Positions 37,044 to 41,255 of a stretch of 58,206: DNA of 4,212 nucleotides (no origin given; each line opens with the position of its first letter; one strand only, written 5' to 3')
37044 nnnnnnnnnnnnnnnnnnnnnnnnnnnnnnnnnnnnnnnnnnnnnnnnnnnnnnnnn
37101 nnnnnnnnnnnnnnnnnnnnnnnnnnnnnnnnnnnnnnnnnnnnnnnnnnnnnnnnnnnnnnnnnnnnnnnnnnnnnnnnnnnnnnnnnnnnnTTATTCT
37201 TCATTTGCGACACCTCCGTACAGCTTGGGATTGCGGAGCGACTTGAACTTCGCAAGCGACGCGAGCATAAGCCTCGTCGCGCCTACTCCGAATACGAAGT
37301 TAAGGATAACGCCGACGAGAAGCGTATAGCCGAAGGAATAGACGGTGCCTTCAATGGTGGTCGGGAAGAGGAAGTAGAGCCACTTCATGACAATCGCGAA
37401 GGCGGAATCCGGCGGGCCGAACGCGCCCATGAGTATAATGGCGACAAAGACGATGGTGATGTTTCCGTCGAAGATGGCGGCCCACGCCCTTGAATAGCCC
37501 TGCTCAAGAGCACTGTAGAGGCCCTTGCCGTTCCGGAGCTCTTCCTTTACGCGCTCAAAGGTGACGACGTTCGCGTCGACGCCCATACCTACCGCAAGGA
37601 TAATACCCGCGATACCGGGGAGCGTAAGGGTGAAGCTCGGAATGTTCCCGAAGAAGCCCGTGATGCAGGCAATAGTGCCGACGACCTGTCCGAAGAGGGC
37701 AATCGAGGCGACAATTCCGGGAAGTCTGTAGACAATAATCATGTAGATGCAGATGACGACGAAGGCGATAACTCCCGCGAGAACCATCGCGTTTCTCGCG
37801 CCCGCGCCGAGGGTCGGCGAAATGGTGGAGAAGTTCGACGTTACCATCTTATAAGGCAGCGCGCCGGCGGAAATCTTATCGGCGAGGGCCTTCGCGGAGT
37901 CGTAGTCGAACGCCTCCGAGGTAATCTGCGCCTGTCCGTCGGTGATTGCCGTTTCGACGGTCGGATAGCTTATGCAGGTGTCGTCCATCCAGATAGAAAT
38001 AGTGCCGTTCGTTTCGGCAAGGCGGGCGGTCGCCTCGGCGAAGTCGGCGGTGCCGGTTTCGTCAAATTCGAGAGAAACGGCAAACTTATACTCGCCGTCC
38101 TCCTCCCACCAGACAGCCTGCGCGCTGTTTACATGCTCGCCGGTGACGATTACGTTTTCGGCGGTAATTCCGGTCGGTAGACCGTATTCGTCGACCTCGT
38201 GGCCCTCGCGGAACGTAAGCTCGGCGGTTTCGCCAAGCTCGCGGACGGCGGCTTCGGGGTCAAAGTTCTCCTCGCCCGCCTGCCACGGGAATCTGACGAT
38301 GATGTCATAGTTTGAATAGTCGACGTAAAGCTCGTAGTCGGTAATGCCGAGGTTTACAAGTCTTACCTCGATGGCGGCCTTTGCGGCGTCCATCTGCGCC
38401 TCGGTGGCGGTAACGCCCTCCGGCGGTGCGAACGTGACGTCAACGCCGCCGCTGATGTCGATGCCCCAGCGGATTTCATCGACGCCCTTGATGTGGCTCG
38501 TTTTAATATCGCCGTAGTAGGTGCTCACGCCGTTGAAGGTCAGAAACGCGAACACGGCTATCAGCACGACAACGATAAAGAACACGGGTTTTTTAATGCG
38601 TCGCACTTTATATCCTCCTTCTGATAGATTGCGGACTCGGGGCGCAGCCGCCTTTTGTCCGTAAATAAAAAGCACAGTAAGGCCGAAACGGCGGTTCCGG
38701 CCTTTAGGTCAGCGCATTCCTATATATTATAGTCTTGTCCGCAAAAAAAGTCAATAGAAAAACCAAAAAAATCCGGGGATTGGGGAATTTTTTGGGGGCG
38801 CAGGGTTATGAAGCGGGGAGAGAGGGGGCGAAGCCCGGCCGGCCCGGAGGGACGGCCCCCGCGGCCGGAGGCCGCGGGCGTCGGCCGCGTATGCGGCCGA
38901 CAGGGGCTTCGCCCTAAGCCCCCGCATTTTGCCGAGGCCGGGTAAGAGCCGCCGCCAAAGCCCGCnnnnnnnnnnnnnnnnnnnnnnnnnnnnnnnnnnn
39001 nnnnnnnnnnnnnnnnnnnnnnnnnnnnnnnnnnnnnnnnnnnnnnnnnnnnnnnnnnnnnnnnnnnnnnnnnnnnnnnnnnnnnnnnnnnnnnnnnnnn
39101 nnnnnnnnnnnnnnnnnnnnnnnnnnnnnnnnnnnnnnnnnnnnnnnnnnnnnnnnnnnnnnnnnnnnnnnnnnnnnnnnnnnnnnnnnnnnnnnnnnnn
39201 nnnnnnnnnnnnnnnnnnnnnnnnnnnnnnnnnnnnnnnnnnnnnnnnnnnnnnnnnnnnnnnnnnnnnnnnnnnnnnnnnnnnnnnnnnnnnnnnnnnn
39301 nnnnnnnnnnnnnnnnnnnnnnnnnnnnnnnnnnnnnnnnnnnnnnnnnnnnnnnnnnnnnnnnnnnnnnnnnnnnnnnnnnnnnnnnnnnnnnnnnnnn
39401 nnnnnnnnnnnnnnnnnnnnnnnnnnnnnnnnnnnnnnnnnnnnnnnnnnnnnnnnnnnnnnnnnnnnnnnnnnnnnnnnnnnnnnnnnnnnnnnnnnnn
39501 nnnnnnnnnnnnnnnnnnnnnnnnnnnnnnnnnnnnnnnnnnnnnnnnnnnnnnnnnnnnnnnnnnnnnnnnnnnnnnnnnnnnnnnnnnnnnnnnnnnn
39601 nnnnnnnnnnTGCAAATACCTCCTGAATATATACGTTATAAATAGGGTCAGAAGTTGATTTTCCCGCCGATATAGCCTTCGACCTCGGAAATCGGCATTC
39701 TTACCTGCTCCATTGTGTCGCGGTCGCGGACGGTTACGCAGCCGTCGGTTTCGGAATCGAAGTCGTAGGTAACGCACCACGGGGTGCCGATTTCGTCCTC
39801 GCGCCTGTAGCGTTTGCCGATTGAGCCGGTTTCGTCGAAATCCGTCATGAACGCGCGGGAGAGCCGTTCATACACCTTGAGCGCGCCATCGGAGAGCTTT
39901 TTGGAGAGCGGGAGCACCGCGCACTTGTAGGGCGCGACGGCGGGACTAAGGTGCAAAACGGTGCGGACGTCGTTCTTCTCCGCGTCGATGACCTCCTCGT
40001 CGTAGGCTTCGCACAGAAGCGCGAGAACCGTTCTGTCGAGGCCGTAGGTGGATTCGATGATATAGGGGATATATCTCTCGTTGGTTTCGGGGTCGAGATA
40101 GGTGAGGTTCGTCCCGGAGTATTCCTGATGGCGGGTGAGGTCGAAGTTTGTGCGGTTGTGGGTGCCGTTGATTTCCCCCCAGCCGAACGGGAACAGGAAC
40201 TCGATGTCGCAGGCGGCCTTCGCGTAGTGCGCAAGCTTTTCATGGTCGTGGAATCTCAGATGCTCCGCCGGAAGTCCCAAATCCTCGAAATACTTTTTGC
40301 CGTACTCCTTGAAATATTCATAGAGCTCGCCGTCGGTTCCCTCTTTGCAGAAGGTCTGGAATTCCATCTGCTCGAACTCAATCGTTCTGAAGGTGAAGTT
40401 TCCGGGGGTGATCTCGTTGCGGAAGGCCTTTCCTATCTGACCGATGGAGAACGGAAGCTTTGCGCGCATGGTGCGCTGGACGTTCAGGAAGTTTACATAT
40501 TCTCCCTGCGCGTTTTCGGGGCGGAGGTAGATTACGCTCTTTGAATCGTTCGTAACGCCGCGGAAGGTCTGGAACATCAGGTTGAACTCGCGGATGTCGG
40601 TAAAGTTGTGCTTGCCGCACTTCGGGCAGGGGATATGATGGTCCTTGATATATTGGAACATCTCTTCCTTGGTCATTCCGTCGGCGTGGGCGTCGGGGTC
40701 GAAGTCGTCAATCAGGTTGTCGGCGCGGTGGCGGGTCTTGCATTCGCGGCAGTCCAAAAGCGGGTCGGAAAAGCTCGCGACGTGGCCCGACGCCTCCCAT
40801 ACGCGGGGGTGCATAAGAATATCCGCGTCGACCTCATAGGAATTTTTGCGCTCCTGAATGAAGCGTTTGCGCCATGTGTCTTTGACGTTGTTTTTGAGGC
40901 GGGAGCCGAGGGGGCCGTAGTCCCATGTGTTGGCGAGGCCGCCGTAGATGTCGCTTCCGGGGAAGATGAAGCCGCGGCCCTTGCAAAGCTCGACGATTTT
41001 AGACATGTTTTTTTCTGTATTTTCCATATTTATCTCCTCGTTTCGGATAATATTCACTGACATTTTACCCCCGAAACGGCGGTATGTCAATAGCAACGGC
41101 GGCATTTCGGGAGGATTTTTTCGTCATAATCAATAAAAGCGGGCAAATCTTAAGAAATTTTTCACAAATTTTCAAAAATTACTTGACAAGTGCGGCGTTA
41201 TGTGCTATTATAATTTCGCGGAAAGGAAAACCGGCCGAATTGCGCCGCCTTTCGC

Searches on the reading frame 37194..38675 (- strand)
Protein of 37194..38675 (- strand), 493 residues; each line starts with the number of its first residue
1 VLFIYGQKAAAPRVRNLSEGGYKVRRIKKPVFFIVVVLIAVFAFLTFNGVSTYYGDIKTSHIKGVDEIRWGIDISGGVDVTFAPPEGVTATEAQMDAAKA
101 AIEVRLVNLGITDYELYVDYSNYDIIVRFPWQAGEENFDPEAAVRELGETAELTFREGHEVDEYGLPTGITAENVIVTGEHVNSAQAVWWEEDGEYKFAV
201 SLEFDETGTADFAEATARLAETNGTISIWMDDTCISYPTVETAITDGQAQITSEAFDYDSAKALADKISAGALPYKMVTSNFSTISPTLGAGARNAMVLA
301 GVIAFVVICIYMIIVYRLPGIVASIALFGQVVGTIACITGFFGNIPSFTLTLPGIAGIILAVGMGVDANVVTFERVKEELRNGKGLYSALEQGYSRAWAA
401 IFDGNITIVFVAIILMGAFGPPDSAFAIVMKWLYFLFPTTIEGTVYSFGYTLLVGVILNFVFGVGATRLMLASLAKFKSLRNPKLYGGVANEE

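Call 45: search_protein_families(library=pfam, proteins=[window:37194-38675:-], max_evalue=0.0001)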
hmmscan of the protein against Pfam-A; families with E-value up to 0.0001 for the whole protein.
window:37194-38675:- (493 aa): 3 families
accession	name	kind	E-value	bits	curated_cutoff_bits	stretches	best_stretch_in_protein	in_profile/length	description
PF22599.2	SecDF_P1_head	-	4.1e-18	65.8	27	1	172-274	16-113/114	SecDF, P1 head subdomain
PF02355.23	SecD_SecF_C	-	1.3e-10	41.5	20.5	1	277-417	13-153/189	Protein export membrane protein SecD/SecF, C-terminal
PF03176.21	MMPL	-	9.5e-05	21.9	20.5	0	293-411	141-261/333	MMPL family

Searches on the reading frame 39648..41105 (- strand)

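Call 45: search_protein_families(library=pfam, proteins=[window:39648-41105:-], max_evalue=0.0001)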
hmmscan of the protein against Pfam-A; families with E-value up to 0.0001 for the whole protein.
window:39648-41105:- (485 aa): 2 families
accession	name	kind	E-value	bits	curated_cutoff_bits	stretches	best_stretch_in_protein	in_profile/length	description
PF03129.25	HGTP_anticodon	-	2.8e-21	75.9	21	1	394-479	1-91/94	Anticodon binding domain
PF00587.30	tRNA-synt_2b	-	9.3e-12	45.8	29.3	1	187-364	6-176/179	tRNA synthetase class II core domain (G, H, P, S and T)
